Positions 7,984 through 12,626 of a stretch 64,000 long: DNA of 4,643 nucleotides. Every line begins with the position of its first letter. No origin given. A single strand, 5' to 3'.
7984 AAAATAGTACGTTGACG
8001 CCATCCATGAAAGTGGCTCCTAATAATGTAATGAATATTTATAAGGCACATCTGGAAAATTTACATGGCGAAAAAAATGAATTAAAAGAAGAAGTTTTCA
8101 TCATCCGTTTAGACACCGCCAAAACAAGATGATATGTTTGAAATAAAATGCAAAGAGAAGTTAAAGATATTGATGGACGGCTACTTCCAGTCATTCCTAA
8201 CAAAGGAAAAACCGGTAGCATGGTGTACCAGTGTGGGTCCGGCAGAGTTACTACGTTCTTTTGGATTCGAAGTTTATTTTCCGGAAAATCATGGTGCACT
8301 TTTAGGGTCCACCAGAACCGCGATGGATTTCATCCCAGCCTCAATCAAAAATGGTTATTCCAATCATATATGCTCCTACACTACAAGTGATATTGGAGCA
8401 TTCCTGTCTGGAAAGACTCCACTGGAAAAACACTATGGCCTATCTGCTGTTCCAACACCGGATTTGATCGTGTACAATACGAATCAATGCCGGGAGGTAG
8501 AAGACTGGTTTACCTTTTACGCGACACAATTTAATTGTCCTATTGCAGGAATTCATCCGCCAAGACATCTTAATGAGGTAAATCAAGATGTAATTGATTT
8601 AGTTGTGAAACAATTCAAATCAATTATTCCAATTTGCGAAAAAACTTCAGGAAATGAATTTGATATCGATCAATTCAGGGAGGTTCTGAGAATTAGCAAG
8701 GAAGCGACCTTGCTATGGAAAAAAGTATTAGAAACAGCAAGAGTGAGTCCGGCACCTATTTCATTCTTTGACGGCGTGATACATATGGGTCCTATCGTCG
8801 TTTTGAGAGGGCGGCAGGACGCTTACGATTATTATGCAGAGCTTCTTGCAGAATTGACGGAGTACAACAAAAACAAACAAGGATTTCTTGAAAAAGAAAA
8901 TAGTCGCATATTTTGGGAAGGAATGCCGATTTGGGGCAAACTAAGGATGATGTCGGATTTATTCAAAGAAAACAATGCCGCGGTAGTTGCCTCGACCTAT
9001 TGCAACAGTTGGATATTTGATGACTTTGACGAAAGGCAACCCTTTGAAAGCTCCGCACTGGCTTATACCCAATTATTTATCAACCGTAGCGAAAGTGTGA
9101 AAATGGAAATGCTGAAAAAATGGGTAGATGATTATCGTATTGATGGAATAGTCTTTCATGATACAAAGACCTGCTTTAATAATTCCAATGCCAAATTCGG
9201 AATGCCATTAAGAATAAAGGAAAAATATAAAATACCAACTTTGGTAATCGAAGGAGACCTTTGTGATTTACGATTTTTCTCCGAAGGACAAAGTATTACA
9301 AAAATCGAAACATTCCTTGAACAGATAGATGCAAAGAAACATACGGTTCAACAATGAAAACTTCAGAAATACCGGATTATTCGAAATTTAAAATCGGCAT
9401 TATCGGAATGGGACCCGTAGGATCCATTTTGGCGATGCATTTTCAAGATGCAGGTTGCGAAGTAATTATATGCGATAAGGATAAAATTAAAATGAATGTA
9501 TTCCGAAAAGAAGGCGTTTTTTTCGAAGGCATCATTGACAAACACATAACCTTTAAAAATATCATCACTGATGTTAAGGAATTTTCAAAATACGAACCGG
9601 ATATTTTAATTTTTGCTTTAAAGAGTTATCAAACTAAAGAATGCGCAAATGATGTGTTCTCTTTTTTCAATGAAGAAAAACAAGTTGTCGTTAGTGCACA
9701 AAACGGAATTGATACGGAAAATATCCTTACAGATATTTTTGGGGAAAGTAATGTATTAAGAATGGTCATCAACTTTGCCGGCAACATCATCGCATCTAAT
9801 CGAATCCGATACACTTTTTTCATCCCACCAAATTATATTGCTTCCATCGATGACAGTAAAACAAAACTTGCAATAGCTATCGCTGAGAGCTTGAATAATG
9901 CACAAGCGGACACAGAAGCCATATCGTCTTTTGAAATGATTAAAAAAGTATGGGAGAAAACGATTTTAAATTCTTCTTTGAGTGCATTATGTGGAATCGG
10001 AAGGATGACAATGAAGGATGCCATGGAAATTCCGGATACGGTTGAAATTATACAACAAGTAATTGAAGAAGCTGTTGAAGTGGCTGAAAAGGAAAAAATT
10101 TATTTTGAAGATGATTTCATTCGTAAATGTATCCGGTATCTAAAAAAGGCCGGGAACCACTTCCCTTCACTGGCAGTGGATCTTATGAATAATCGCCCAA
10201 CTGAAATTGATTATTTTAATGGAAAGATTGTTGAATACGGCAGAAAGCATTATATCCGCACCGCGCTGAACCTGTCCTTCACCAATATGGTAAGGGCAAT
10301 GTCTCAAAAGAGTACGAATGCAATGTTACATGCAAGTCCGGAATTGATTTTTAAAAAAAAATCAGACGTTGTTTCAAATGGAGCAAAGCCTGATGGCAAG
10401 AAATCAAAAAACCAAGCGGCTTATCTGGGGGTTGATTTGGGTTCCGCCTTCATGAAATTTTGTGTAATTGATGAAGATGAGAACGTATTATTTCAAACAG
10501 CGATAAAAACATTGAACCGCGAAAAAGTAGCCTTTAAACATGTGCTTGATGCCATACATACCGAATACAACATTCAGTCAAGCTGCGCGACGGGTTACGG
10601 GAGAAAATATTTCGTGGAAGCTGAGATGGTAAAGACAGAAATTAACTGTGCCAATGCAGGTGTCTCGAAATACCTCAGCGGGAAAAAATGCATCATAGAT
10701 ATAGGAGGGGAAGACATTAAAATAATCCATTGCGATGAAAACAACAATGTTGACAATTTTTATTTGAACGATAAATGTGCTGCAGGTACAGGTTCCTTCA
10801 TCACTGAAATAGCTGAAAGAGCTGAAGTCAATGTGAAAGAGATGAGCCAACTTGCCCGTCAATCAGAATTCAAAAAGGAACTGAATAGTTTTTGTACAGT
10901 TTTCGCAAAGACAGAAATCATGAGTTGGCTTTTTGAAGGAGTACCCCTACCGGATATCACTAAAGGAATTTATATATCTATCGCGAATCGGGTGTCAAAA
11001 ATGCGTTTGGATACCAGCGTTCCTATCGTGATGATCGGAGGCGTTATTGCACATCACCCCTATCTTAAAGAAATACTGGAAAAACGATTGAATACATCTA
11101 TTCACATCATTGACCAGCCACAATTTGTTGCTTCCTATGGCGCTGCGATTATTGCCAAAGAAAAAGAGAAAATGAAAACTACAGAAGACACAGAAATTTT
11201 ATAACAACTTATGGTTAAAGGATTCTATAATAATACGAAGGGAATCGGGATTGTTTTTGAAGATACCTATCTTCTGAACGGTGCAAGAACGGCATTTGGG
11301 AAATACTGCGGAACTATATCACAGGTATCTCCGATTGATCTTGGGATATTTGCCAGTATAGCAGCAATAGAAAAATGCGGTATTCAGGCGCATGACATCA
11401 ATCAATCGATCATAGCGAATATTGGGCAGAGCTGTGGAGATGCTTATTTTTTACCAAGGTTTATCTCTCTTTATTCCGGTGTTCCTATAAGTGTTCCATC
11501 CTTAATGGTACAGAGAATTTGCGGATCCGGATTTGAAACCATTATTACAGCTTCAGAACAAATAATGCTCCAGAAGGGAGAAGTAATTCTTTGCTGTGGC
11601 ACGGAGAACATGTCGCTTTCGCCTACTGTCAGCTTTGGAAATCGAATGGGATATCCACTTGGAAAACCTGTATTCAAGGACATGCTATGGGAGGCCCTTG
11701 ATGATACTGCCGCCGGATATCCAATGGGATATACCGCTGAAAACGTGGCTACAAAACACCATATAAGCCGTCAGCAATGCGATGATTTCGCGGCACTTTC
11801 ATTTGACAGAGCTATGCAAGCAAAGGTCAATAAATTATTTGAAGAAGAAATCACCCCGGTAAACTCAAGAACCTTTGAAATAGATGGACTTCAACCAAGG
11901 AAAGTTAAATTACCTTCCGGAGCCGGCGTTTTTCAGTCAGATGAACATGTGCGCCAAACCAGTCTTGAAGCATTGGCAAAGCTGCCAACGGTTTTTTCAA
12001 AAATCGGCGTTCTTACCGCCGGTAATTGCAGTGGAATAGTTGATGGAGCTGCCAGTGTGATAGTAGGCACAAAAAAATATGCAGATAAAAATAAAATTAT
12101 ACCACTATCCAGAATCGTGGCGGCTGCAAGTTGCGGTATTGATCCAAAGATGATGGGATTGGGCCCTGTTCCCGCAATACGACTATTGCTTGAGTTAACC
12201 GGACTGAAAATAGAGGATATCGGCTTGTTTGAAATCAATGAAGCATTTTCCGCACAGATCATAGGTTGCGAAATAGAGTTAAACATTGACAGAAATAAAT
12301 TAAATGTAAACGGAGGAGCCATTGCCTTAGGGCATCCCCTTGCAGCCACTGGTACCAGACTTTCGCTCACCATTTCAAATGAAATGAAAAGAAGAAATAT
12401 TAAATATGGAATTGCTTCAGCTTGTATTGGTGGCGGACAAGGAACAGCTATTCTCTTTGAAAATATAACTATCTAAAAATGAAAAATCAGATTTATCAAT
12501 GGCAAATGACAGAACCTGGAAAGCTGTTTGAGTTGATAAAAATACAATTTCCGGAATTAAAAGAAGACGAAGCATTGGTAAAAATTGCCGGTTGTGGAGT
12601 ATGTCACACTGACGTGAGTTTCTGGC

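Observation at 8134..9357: Orphan single-subunit HGD-D protein (double-cubane/YjiM-like) inside the aromatic cluster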

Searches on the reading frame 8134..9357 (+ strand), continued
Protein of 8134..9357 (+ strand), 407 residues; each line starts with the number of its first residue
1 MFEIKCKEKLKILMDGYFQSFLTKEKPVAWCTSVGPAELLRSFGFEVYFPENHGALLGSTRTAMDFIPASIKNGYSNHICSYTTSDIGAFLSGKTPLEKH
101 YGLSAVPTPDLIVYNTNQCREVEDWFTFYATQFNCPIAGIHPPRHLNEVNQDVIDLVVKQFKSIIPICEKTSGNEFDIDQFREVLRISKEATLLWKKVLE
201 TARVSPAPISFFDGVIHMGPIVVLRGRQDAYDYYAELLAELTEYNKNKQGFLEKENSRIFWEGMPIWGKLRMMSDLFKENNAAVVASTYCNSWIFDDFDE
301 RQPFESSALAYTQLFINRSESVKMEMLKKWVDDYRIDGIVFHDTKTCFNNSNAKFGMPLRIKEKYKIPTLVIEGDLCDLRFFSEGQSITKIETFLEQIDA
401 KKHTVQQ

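Call 93: find_related_loci(query=A2, collection=metagenome_contigs, flank=10000)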
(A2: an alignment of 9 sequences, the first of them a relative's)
Query A2 (416 aa) in metagenome_contigs; peptide patterns used: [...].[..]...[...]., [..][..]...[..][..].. (x = any residue, [..] = any of these).
600 stretches matched a pattern (row limit reached: there are more); 529 encode a relative of the query (tblastn E <= 1e-3); the best 80 are kept; 80 distinct loci.
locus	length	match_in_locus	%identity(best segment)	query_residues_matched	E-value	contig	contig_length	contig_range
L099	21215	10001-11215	85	9-413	0e+0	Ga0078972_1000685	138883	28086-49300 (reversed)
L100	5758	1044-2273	73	6-415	0e+0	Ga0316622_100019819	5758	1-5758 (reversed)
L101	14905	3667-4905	67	6-416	0e+0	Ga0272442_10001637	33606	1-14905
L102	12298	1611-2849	65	5-415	0e+0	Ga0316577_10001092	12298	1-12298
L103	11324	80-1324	65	1-415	0e+0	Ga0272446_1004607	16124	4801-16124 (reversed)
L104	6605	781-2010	65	6-415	0e+0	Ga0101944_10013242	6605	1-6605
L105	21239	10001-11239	64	5-415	0e+0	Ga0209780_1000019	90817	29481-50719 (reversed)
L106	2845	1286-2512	64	7-415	0e+0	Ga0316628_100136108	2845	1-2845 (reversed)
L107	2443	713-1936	63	8-415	0e+0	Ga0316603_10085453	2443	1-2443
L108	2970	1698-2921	64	8-415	0e+0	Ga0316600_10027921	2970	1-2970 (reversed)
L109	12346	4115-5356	65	2-414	0e+0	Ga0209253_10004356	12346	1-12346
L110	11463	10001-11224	63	8-415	0e+0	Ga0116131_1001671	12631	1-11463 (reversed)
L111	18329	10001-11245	65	2-414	0e+0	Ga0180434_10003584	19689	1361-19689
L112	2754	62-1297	66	5-414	0e+0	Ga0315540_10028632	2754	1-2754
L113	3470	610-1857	64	2-415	0e+0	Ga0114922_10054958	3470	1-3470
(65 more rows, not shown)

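Call 96: search_protein_families(library=pfam, proteins=[L105:2721-3863:+, L105:4040-4543:+, L105:4586-5881:+, L105:6138-7157:+, L105:7663-8166:+, L105:13918-15465:+, L105:15655-16845:+, L105:17068-17748:-, L105:17745-20279:-, L105:20349-21011:-], max_evalue=0.0001)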
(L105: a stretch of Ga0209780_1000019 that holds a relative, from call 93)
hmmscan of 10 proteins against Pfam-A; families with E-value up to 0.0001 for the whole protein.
L105:2721-3863:+ (380 aa): 1 family
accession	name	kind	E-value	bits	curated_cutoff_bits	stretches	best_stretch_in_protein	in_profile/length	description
PF03480.18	DctP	-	4.9e-46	157.8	23.4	1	88-351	20-284/286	Bacterial extracellular solute-binding protein, family 7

L105:4040-4543:+ (167 aa): 1 family
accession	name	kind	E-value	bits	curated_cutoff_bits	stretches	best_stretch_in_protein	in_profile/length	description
PF04290.18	DctQ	-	3.8e-24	85.5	28.3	1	30-157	3-130/132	Tripartite ATP-independent periplasmic transporters, DctQ component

L105:4586-5881:+ (431 aa): 1 family
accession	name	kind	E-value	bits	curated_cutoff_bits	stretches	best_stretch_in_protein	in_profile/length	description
PF06808.19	DctM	-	7.2e-107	358.2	23.8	1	10-418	2-412/413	Tripartite ATP-independent periplasmic transporter, DctM component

L105:6138-7157:+ (339 aa): 3 families
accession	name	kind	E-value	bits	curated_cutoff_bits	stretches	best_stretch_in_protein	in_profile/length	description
PF02254.24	TrkA_N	-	1.4e-23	83.9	23.8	1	118-234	2-116/116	TrkA-N domain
PF07885.22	Ion_trans_2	-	2.2e-10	40.7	22.5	1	17-93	2-78/79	Ion channel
PF02080.26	TrkA_C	-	6.7e-09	36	27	1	270-339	3-70/71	TrkA-C domain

L105:7663-8166:+ (167 aa): 5 families
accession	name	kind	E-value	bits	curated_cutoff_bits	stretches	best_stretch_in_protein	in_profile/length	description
PF19571.5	ACT_8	-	2e-18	67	23.5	1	16-155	1-137/141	ACT domain pair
PF01842.31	ACT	-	1.2e-12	47.7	27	2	88-146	3-64/66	ACT domain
PF13840.12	ACT_7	-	1e-06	28.9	27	0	94-144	19-64/65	ACT domain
PF13291.12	ACT_4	-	6.3e-06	27.2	27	0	20-87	8-78/80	ACT domain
PF22629.2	ACT_AHAS_ss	-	3.1e-05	24.5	27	0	21-75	1-56/67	AHAS small subunit-like ACT domain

L105:13918-15465:+ (515 aa): 2 families
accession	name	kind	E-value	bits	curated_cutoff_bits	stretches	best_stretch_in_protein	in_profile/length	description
PF00501.34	AMP-binding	-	3e-84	283.5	29.9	1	12-376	2-384/384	AMP-binding enzyme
PF13193.12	AMP-binding_C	-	8e-18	65.6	24.5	1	426-501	1-76/76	AMP-binding enzyme C-terminal domain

L105:15655-16845:+ (396 aa): 2 families
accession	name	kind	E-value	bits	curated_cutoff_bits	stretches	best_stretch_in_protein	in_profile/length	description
PF00108.29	Thiolase_N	-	4.6e-22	79.1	26.4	1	15-263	9-259/260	Thiolase, N-terminal domain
PF02803.24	Thiolase_C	-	5.8e-15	55.5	27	1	278-394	6-122/123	Thiolase, C-terminal domain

L105:17068-17748:- (226 aa): 6 families
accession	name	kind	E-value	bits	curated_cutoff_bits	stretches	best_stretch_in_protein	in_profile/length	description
PF13247.11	Fer4_11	-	3.5e-24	85.3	26.2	1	74-168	2-98/100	4Fe-4S dicluster domain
PF12838.12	Fer4_7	-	4.4e-16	59.5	27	1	15-98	2-52/52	4Fe-4S dicluster domain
PF13187.11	Fer4_9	-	9e-08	32.5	27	1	15-99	2-52/52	4Fe-4S dicluster domain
PF12837.12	Fer4_6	-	1.7e-07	31.3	25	0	78-99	5-24/24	4Fe-4S binding domain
PF13237.11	Fer4_10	-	4.1e-06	27.1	25.5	0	78-125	5-53/53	4Fe-4S dicluster domain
PF12797.12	Fer4_2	-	5e-06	26.6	24.5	0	8-26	3-21/22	4Fe-4S binding domain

L105:17745-20279:- (844 aa): 2 families
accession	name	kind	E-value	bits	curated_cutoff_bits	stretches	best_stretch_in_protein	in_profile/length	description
PF00384.28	Molybdopterin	-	7.2e-16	58.6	24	1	2-408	106-303/353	Molybdopterin oxidoreductase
PF01568.27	Molydop_binding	-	4.6e-14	52.8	26.8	1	719-835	2-107/110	Molydopterin dinucleotide binding domain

L105:20349-21011:- (220 aa): 1 family
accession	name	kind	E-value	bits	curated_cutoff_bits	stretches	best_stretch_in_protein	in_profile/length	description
PF04879.21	Molybdop_Fe4S4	-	1.8e-16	60.3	22.7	1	78-129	4-55/55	Molybdopterin oxidoreductase Fe4S4 domain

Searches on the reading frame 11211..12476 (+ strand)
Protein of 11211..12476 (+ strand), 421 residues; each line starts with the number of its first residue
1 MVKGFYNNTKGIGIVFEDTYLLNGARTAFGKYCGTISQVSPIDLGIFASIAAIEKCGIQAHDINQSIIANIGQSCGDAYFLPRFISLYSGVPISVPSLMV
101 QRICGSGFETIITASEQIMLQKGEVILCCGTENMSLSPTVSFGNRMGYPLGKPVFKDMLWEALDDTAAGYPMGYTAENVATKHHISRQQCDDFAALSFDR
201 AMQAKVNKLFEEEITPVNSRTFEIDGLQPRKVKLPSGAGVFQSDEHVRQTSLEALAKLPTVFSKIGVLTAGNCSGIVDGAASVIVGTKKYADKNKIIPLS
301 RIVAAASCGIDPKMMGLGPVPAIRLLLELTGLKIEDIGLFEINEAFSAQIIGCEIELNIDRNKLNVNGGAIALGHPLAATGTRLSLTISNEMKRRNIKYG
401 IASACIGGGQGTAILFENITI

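Call 3: search_protein_families(library=pfam, proteins=[window:11211-12476:+])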
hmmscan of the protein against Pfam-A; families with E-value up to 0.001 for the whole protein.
window:11211-12476:+ (421 aa): 2 families
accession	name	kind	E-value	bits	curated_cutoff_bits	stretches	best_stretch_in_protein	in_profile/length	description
PF00108.29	Thiolase_N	-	2.5e-59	201.2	26.4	1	22-287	4-258/260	Thiolase, N-terminal domain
PF02803.24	Thiolase_C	-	3.1e-44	150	27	1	298-417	3-122/123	Thiolase, C-terminal domain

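Call 10: search_protein_families(library=ncbifam, proteins=[window:11211-12476:+], max_evalue=0.00001)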
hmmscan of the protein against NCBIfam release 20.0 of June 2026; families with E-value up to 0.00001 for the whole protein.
window:11211-12476:+ (421 aa): 37 families (the best 25 are shown)
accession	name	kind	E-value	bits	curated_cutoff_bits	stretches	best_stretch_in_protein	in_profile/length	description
TIGR01930.1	AcCoA-C-Actrans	subfamily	1.5e-110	369.7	240.55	1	22-417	2-385/385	acetyl-CoA C-acyltransferase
NF006552.0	PRK09051.1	subfamily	2.3e-104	349.8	565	1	17-419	4-395/395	beta-ketothiolase BktB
NF042999.1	bketothiol_BktB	equivalog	6.1e-99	331.9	725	1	20-419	6-394/394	beta-ketothiolase BktB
NF006001.0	PRK08131.1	equivalog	9.6e-91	304.6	622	1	18-419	3-400/401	3-oxoadipyl-CoA thiolase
NF005805.0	PRK07661.1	equivalog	1.3e-90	304.1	633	1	20-418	5-390/391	acetyl-CoA C-acetyltransferase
NF004853.0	PRK06205.1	subfamily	3.8e-89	299.5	551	1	20-419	5-403/404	acetyl-CoA C-acetyltransferase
NF006551.0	PRK09050.1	subfamily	1.5e-87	294.3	605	1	17-419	2-401/401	3-oxoadipyl-CoA thiolase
NF004206.0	PRK05656.1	subfamily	1.8e-86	290.7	688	1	18-416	3-390/392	acetyl-CoA C-acetyltransferase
TIGR02430.1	pcaF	equivalog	4.5e-85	286.1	597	1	18-419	2-400/400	3-oxoadipyl-CoA thiolase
NF006553.0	PRK09052.1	equivalog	6.9e-85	285.4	567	1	16-418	5-398/399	acetyl-CoA C-acyltransferase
NF006086.0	PRK08235.1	equivalog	1.4e-81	274.6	526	1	19-417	4-391/393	acetyl-CoA C-acetyltransferase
NF005152.0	PRK06633.1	equivalog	7.2e-80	268.5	675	1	18-418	4-391/392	acetyl-CoA C-acetyltransferase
NF042967.1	AcCoAtase_PhaA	equivalog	6.7e-77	259.3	740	1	17-418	2-395/396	acetyl-CoA acetyltransferase PhaA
NF005033.0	PRK06445.1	equivalog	9.8e-77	258.7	511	1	49-418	41-394/395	acetyl-CoA C-acetyltransferase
NF005494.0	PRK07108.1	equivalog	7.6e-76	255.5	615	1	21-417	6-390/392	acetyl-CoA C-acyltransferase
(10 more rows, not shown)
